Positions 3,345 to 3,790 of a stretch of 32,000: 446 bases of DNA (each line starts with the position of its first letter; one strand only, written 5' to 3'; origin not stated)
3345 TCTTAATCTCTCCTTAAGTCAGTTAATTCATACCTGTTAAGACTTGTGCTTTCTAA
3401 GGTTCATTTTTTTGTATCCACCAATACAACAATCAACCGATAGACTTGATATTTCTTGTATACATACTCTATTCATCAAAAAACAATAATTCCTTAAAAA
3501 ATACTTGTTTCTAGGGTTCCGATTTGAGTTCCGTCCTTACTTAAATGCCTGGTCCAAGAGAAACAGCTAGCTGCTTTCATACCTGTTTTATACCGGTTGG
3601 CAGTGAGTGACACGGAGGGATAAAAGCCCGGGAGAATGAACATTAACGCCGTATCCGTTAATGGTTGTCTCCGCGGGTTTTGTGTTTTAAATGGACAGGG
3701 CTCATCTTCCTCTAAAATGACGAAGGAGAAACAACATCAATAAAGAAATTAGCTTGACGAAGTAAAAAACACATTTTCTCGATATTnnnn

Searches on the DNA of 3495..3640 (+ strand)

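Call 26: build_rna_model(alignment_id=A2)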
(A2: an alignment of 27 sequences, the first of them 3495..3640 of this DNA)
Model R1 built from alignment A2 (27 sequences, 165 columns); structure: RNAalifold consensus.
model positions 132; base pairs 20; branch points 1; effective number of sequences 2.59; information 0.59 bits per position. Calibrated on 0.2 Mb of random sequence (short: E-values are rough).
structure used (alignment columns):
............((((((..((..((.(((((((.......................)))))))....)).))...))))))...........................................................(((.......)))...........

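Call 27: search_with_rna_model(model_id=R1, sources=[window, L001, L002, L003, L004, L005, L006, L007, L008, L009, L010, L011, L012, L013, L014, L015, L016, L017, L018, L019, L020, L021, L022, L023, L024, L025, L026, L027, L028, L029, L030, L031, L032, L033, L034, L035, L036, L037, L038, L039, L040, L041, L042, L043, L044, L045, L046, L047, L048, L049, L050, L051, L052, L053, L054, L055, L056, L057, L058, L059, L060, L061, L062, L063, L064, L065, L066, L067, L068, L069, L070, L071, L072, L073, L074, L075, L076, L077, L078, L079, L080], max_evalue=0.01)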
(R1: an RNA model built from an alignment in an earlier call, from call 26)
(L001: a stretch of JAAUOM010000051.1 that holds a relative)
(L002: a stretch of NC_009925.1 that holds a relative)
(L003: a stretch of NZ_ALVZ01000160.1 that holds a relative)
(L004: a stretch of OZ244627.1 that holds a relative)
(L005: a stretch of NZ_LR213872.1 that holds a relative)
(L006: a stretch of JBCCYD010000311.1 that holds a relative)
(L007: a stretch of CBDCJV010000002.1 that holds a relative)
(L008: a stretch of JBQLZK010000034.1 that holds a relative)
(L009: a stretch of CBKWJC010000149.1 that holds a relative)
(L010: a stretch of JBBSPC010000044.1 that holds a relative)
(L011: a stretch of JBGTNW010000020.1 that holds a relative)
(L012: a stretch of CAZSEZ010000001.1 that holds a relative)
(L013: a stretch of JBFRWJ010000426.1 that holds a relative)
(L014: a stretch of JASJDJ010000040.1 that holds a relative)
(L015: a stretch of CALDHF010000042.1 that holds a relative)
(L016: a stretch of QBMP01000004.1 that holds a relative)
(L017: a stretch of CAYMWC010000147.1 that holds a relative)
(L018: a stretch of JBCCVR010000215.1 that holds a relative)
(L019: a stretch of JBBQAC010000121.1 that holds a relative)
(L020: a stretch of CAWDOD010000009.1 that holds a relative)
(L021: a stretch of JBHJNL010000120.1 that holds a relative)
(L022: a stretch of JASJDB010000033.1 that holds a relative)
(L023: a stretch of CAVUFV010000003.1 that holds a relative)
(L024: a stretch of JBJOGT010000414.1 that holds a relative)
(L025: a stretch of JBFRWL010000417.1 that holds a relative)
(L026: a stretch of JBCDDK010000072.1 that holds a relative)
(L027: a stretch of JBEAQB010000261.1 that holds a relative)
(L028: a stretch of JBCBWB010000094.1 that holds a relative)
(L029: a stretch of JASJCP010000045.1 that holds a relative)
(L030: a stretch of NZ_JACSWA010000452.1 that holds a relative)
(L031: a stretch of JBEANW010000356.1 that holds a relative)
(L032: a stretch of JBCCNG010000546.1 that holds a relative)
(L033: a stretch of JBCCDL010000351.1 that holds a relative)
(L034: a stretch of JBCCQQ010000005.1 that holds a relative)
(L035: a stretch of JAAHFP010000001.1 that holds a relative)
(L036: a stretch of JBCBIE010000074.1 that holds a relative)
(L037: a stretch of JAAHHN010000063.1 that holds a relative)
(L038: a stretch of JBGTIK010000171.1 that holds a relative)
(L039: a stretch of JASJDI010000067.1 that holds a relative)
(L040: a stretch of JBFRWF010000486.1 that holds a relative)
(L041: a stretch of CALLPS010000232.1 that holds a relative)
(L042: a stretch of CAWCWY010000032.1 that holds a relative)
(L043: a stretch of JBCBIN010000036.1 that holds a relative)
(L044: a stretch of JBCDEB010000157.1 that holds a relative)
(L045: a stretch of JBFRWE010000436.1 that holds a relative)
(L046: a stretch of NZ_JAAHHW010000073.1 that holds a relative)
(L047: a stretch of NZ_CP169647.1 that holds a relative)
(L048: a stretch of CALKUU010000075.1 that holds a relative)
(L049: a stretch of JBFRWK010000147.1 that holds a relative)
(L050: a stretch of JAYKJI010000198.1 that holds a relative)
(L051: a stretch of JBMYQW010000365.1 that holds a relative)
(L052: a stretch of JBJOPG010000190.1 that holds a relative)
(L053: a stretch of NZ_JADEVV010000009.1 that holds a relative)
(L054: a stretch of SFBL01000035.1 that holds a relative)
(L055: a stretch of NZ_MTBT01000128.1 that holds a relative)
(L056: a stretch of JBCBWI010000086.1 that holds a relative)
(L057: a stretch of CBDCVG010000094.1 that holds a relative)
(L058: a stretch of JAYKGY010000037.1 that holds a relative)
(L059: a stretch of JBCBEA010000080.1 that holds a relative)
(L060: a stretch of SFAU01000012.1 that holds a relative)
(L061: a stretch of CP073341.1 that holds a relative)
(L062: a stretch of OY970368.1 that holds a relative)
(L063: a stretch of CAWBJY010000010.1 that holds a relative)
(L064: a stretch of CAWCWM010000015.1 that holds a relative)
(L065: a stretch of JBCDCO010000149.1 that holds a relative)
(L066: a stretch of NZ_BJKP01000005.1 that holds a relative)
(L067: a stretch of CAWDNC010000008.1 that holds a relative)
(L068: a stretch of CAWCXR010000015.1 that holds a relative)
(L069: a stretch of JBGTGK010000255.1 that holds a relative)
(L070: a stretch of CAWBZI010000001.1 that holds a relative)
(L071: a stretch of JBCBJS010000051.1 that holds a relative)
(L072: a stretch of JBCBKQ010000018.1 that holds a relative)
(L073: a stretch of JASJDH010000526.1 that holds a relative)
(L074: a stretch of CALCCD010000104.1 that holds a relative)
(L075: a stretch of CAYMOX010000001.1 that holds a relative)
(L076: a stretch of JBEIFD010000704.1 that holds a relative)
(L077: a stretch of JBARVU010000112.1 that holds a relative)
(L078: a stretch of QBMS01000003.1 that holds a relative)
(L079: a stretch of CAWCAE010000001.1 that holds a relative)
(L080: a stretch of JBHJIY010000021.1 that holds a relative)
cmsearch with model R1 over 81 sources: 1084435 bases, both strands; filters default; matches with E-value up to 0.01: 37.
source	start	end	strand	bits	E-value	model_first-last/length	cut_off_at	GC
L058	5393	5527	+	122.1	3.1e-32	1-132/132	no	0.44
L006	890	1024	+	120.8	7e-32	1-132/132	no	0.44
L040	656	784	+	119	2.3e-31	1-132/132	no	0.44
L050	2776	2906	+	118.9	2.5e-31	1-132/132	no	0.45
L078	5070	5201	+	117.4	6.7e-31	1-132/132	no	0.42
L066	5439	5575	+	117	9e-31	1-132/132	no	0.45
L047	5028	5163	+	116.8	1e-30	1-132/132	no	0.44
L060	1774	1910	+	115.1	3.2e-30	1-132/132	no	0.42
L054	5028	5163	+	113.7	8e-30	1-132/132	no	0.46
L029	283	423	+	113.6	8.5e-30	1-132/132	no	0.4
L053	5364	5485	+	112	2.5e-29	1-132/132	no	0.52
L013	949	1086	+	111.9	2.7e-29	1-132/132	no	0.45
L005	4420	4563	+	111.3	3.9e-29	1-132/132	no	0.4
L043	5235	5363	+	111.2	4.2e-29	1-132/132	no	0.47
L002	5425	5563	+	110.8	5.5e-29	1-132/132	no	0.42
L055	5027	5163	+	109.2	1.5e-28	1-132/132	no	0.44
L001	5416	5556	+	107.4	5.1e-28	1-132/132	no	0.43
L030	5499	5618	+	106.6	9.1e-28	1-132/132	no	0.47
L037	616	749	+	103.7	6.2e-27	1-132/132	no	0.46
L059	5424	5545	+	102.2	1.6e-26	1-132/132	no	0.5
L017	4659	4798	+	101.7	2.3e-26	1-132/132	no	0.42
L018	5381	5565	+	99.6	9.1e-26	1-132/132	no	0.39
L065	1979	2103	+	99.3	1.1e-25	1-132/132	no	0.46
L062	5437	5607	+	96.1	9.2e-25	1-132/132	no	0.47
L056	248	352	+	93.2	6.5e-24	1-132/132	no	0.59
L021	5438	5561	+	92.9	8e-24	1-132/132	no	0.53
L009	1974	2127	+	92.8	8.4e-24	1-132/132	no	0.51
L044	5095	5211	+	92.1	1.3e-23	1-132/132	no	0.56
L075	5459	5581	+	89.7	6.6e-23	1-132/132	no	0.6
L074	2361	2474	+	89.5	7.3e-23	1-132/132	no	0.53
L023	5246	5422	+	88.8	1.1e-22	1-132/132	no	0.47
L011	2310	2480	+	87.4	2.9e-22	1-132/132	no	0.46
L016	452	626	+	86.5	5.5e-22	1-132/132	no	0.46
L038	5220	5396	+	85.9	7.9e-22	1-132/132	no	0.47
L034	5353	5473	+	81.6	1.4e-20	1-132/132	no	0.47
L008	5267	5404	+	53.2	2.2e-12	1-132/132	no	0.47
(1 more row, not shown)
